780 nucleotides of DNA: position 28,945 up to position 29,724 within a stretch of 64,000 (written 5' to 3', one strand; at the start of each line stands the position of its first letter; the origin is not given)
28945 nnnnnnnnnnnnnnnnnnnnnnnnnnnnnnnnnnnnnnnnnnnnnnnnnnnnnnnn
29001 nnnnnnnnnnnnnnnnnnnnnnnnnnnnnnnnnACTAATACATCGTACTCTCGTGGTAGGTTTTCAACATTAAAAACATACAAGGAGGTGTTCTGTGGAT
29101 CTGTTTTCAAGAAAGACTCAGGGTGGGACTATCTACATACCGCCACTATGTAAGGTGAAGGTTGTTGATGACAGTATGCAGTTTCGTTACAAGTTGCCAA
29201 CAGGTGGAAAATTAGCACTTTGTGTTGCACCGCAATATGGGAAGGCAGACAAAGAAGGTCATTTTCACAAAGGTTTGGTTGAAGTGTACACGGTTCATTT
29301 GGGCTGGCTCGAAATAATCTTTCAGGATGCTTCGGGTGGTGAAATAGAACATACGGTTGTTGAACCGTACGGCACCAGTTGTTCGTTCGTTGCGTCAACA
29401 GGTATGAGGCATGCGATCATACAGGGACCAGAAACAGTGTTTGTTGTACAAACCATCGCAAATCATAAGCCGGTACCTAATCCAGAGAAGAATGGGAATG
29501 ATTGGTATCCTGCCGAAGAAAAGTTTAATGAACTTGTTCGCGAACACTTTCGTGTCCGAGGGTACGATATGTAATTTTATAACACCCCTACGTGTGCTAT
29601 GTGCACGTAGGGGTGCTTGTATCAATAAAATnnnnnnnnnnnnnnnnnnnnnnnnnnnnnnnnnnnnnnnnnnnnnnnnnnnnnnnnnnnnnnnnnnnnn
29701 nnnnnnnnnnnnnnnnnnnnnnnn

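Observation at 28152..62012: About 34-kb surface-glycan super-locus with at least 10 glycosyltransferases and accessory modification enzymes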

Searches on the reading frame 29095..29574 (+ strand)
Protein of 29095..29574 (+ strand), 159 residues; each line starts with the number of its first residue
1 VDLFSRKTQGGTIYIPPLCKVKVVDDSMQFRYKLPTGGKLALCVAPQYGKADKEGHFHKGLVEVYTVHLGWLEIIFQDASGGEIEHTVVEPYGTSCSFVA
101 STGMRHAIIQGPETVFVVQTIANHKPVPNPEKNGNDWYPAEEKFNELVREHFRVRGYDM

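Call 3: search_protein_families(library=pfam, proteins=[window:29095-29574:+], max_evalue=0.01)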
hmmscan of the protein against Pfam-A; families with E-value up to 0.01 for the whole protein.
window:29095-29574:+ (159 aa): 0 families

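Call 12: search_protein_families(library=ncbifam, proteins=[window:29095-29574:+], max_evalue=0.001)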
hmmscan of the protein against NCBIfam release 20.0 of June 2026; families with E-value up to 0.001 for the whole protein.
window:29095-29574:+ (159 aa): 0 families

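Call 35: search_solved_structures(query=window:29095-29574:+, max_evalue=10)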
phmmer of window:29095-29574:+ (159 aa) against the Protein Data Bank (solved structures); distinct sequences matched with E-value up to 10: 0.

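Call 55: search_protein_families(library=pfam, proteins=[window:29095-29574:+], max_evalue=10)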
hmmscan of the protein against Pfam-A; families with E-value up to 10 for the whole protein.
window:29095-29574:+ (159 aa): 0 families

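Call 80: search_protein_representatives(protein=window:29095-29574:+)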
Query: 159 residues. Proteins with E-value up to 0.001 (for the whole library): 64; up to 1e-10: 10; up to 1e-30: 2. The best 64 are listed.
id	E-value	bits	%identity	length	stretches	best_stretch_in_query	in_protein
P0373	4.1e-42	159.9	50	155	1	3-153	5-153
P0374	1.9e-32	128.5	46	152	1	2-148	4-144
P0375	1.2e-29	119.3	43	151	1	2-144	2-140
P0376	2.2e-16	76.2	60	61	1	98-159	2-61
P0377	2.4e-16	76.1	38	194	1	5-145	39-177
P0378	4.0e-16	75.4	36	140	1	15-142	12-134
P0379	2.3e-13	66.4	34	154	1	5-142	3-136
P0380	1.8e-12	63.5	33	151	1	5-151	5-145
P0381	8.0e-12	61.4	39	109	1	55-147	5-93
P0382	3.6e-11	59.3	35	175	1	28-145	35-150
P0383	5.5e-10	55.4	33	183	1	6-149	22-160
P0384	1.9e-09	53.7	35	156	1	30-149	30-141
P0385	3.2e-09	52.9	33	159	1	26-141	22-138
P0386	7.6e-09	51.7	33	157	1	34-152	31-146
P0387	1.7e-08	50.5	32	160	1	19-142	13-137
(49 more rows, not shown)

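Call 82: search_protein_families(library=pfam, alignment_id=A3, max_evalue=0.01)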
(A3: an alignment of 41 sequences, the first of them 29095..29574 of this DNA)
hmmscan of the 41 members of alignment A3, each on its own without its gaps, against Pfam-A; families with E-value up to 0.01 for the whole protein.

A. member 1, window:29095-29574:+ (159 aa): 0 families

B. families by the number of members that match (of 41 scanned): 4 families
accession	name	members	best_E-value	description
PF07883.17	Cupin_2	10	4e-06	Cupin domain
PF14667.12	Polysacc_synt_C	2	0.00092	Polysaccharide biosynthesis C-terminal domain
PF16152.10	DUF4860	1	0.0033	Domain of unknown function (DUF4860)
PF00027.35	cNMP_binding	1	0.0086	Cyclic nucleotide-binding domain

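Call 83: search_solved_structures(query=A3, max_evalue=1)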
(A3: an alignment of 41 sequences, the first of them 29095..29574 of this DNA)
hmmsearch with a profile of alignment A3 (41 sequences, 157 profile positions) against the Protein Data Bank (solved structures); distinct sequences matched with E-value up to 1: 36.
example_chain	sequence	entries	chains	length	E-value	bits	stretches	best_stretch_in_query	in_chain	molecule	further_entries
3ht1_A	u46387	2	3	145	7.4e-05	25.4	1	4-110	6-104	RemF protein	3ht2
3d82_A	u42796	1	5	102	0.0012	21.5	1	57-114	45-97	Cupin 2, conserved barrel domain protein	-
2vqa_A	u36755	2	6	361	0.0013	21.4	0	40-109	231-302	SLL1358 PROTEIN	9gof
2gc0_A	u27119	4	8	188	0.0018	20.8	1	49-104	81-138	Glucose-6-phosphate isomerase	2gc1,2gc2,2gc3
1qxj_A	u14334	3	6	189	0.0018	20.8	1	49-104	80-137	Glucose-6-phosphate isomerase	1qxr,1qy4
1x7n_A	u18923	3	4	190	0.0019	20.8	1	49-104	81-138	Glucose-6-phosphate isomerase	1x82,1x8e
4luk_A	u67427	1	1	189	0.002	20.7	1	49-104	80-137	Glucose-6-phosphate isomerase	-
4lta_A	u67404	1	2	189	0.0026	20.4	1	49-104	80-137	Glucose-6-phosphate isomerase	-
5fli_A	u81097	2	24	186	0.0043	19.7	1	49-105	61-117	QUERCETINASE QUED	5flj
5flh_A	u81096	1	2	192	0.0046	19.5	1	49-105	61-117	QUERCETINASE QUED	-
4lul_A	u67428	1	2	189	0.0059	19.2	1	49-104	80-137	Glucose-6-phosphate isomerase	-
4yrd_A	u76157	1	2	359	0.007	19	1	28-122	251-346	Capsular polysaccharide synthesis enzyme Cap5F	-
2zkl_A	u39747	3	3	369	0.0074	18.9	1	28-122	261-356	Capsular polysaccharide synthesis enzyme Cap5F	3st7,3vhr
7zvy_G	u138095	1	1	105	0.014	18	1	34-109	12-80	Cupin_2 domain-containing protein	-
6tzp_A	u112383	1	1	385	0.014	18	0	45-132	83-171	Oxalate decarboxylase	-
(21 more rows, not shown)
